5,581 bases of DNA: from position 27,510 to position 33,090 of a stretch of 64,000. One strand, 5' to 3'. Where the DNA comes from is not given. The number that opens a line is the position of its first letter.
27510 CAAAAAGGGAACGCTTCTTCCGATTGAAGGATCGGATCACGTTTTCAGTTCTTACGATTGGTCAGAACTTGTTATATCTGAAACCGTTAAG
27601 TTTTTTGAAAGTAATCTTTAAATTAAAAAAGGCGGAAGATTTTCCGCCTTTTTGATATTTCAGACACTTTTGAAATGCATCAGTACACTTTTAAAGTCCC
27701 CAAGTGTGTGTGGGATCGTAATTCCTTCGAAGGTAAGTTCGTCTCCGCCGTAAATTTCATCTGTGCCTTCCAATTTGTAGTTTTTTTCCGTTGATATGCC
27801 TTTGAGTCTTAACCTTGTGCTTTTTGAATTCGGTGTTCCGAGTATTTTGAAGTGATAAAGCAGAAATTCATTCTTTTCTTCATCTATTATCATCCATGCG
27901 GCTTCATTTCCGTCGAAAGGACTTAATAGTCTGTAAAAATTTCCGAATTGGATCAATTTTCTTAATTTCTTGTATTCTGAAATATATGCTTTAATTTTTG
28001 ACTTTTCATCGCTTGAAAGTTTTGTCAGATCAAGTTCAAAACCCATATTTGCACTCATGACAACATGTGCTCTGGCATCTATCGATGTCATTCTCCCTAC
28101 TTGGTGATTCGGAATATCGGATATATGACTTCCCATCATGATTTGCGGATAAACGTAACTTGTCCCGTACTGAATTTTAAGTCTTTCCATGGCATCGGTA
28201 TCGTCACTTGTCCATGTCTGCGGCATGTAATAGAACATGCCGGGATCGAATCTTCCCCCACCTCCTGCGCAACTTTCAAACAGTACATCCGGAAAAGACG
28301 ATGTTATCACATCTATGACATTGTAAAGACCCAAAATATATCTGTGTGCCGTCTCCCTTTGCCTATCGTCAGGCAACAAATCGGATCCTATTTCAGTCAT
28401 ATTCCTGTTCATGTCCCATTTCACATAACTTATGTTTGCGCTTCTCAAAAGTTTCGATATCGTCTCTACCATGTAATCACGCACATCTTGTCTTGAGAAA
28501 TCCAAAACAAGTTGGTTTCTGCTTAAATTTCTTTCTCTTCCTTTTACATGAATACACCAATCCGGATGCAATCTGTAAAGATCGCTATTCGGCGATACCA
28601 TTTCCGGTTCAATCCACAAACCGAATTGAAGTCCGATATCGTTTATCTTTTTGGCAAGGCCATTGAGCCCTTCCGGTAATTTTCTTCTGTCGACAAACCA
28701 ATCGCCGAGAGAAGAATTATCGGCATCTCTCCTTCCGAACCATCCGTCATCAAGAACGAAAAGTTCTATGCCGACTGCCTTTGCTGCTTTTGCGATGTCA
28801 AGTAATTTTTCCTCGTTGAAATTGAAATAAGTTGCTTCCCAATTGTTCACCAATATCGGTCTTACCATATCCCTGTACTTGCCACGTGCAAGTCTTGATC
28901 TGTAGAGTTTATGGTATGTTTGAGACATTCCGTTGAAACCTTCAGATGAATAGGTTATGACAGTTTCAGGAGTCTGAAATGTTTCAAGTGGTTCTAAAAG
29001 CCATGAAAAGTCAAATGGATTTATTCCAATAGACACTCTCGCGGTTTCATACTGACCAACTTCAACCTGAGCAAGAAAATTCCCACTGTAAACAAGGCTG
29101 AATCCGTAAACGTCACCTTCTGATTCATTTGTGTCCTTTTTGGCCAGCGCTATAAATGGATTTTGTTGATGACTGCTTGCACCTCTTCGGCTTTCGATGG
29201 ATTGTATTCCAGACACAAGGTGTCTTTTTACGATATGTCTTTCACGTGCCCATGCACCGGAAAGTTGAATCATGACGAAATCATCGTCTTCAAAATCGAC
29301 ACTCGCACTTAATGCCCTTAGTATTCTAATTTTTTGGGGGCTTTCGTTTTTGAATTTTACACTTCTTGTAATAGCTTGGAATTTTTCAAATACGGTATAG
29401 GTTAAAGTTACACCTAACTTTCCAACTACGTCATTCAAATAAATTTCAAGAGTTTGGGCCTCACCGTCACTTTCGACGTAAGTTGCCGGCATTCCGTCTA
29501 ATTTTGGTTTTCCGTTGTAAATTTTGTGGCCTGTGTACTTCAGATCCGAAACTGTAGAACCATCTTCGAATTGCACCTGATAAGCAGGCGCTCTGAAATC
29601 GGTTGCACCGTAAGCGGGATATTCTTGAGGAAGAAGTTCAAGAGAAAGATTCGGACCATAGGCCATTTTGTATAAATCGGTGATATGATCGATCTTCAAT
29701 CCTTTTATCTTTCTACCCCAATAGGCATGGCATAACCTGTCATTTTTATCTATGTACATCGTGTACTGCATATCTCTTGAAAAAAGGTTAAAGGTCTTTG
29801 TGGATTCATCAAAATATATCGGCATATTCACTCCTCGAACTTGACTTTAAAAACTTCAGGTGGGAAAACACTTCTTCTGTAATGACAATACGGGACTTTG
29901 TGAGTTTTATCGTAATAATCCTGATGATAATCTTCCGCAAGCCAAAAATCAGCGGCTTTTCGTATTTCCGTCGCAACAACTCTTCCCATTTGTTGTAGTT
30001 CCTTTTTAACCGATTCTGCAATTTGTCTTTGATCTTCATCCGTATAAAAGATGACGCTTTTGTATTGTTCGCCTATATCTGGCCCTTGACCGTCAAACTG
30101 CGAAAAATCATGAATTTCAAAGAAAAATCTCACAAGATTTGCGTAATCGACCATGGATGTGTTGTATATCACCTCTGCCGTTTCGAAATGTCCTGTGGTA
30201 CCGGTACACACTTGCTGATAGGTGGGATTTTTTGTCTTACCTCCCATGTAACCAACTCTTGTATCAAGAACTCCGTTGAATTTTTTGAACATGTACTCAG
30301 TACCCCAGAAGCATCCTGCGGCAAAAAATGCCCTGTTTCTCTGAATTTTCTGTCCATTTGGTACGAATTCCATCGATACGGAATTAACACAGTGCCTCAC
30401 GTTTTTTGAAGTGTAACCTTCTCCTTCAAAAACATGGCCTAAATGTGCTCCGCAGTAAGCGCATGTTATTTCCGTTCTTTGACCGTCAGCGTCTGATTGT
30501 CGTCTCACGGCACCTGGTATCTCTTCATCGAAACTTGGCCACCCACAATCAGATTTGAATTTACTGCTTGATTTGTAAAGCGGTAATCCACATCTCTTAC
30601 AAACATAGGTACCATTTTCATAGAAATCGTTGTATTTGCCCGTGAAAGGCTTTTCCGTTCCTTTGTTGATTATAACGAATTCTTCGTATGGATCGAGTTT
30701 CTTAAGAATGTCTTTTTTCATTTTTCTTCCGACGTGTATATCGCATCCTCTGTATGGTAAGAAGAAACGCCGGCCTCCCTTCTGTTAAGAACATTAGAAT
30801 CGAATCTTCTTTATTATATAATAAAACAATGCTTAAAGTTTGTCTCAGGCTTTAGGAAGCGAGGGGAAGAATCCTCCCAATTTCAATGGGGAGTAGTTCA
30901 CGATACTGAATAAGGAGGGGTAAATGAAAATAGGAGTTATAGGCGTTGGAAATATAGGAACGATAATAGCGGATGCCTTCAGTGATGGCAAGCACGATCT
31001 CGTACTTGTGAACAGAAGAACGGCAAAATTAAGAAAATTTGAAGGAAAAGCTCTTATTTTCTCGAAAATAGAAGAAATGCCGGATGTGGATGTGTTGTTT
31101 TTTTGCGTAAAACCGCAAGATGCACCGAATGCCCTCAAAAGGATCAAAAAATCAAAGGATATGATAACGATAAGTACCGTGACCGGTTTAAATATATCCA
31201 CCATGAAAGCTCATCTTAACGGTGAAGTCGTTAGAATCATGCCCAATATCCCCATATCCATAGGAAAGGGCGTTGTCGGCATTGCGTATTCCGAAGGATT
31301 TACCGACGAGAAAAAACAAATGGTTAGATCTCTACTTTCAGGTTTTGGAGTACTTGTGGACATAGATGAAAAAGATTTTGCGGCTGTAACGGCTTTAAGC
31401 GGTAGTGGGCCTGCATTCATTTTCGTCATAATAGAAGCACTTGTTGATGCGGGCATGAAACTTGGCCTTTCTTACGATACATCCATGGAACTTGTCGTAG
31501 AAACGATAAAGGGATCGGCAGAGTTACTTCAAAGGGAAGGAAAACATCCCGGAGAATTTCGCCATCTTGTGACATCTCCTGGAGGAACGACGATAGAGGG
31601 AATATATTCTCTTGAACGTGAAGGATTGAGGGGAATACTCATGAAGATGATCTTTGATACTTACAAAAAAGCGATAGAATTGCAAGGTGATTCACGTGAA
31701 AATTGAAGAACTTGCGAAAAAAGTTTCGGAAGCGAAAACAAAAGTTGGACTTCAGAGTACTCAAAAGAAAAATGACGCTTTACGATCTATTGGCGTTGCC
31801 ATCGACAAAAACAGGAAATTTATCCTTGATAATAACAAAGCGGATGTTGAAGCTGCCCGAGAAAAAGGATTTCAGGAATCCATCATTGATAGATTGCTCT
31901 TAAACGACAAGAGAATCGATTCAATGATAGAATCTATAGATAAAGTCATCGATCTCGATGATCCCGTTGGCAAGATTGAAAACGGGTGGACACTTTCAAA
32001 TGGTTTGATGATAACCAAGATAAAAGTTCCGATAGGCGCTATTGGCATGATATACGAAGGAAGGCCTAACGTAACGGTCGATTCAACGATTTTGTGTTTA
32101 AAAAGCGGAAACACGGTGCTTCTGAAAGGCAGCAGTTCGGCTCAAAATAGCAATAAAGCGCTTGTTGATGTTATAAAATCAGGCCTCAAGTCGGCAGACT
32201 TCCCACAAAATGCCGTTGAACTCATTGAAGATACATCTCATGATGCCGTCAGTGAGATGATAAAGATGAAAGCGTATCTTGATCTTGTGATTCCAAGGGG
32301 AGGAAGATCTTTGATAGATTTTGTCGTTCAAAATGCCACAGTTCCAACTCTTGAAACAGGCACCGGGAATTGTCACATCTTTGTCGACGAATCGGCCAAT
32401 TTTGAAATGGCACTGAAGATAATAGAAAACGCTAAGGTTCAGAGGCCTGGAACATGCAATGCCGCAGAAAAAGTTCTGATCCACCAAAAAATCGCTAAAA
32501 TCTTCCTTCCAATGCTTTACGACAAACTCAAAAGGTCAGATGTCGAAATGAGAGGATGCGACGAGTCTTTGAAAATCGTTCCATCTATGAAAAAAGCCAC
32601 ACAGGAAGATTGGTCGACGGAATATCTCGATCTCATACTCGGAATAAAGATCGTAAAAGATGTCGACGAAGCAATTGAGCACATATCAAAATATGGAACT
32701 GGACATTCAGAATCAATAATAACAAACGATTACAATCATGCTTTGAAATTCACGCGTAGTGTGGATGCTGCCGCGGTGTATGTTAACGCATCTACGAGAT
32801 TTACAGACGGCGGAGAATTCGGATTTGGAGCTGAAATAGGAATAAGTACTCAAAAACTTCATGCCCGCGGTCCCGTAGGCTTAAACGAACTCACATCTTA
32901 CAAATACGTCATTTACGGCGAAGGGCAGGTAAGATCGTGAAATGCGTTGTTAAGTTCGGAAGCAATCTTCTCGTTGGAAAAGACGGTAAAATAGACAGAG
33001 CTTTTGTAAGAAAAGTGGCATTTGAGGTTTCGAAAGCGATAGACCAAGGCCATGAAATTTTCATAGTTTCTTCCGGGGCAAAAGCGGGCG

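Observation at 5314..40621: Family of ~150-bp TATA-bounded nested-palindromic elements (putative MITE), four copies in 64 kb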

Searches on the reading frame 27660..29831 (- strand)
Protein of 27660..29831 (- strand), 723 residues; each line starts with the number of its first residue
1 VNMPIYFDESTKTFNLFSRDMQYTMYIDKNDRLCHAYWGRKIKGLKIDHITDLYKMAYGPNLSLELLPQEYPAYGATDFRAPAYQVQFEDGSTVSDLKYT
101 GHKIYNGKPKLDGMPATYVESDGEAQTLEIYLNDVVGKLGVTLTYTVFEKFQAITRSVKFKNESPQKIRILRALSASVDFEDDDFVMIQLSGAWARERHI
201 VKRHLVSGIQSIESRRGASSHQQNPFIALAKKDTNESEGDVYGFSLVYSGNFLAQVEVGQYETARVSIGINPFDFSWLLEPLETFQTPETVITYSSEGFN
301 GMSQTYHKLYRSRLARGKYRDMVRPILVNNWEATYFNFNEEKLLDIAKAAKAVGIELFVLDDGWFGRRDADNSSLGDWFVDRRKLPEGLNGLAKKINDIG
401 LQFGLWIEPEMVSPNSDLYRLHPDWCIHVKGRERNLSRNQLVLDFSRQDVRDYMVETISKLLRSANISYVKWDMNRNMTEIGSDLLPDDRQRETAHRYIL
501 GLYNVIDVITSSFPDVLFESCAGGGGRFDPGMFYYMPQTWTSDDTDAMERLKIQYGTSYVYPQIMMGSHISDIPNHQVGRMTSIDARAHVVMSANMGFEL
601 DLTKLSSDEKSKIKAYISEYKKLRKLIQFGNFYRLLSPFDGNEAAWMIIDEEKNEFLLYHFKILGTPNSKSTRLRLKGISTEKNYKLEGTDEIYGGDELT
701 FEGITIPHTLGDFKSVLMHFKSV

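Call 68: search_protein_families(library=pfam, proteins=[window:27660-29831:-], max_evalue=0.00001)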
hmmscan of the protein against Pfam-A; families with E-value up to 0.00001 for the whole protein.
window:27660-29831:- (723 aa): 3 families
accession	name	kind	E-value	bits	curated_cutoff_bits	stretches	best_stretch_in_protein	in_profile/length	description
PF02065.24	Melibiase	-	6.8e-168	558.5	27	1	284-630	1-347/347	Melibiase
PF16875.11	Glyco_hydro_36N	-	5.4e-96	321.4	27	1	32-280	2-253/253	Glycosyl hydrolase family 36 N-terminal domain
PF16874.11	Glyco_hydro_36C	-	4.2e-19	69.2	27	1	644-720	2-77/77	Glycosyl hydrolase family 36 C-terminal domain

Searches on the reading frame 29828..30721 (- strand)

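Call 68: search_protein_families(library=pfam, proteins=[window:29828-30721:-], max_evalue=0.00001)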
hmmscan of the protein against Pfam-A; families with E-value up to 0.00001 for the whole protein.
window:29828-30721:- (297 aa): 2 families
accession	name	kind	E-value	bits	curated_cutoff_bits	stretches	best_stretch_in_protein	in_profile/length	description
PF01625.27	PMSR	-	1e-58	198.4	23.7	1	131-280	2-153/153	Peptide methionine sulfoxide reductase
PF01641.26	SelR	-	3e-42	143.7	24.9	1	10-121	2-116/116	SelR domain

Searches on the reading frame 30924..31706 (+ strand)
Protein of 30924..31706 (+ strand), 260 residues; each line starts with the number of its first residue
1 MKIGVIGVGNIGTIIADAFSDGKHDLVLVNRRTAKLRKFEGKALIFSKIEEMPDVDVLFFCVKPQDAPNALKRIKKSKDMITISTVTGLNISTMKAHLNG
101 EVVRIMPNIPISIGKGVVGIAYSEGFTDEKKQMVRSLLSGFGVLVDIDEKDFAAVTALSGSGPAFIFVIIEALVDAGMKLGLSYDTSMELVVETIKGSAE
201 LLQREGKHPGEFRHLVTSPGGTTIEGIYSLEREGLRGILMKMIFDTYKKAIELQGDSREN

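Call 68: search_protein_families(library=pfam, proteins=[window:30924-31706:+], max_evalue=0.00001)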
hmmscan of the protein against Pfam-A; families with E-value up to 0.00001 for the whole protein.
window:30924-31706:+ (260 aa): 3 families
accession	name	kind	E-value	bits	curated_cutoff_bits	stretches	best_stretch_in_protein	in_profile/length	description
PF14748.11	P5CR_dimer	-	1.7e-36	125.1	25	1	149-253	1-105/105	Pyrroline-5-carboxylate reductase dimerisation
PF03807.23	F420_oxidored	-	4.2e-12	47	21.6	1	2-87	1-93/94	NADP oxidoreductase coenzyme F420-dependent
PF02558.23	ApbA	-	3.1e-06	27.3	22.2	0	3-77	1-89/150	Ketopantoate reductase PanE/ApbA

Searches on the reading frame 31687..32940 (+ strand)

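Call 68: search_protein_families(library=pfam, proteins=[window:31687-32940:+], max_evalue=0.00001)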
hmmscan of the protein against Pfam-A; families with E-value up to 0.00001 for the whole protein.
window:31687-32940:+ (417 aa): 1 family
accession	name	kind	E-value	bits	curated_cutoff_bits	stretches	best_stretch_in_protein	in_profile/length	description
PF00171.27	Aldedh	-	1.8e-21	76.7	23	2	77-307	90-318/461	Aldehyde dehydrogenase family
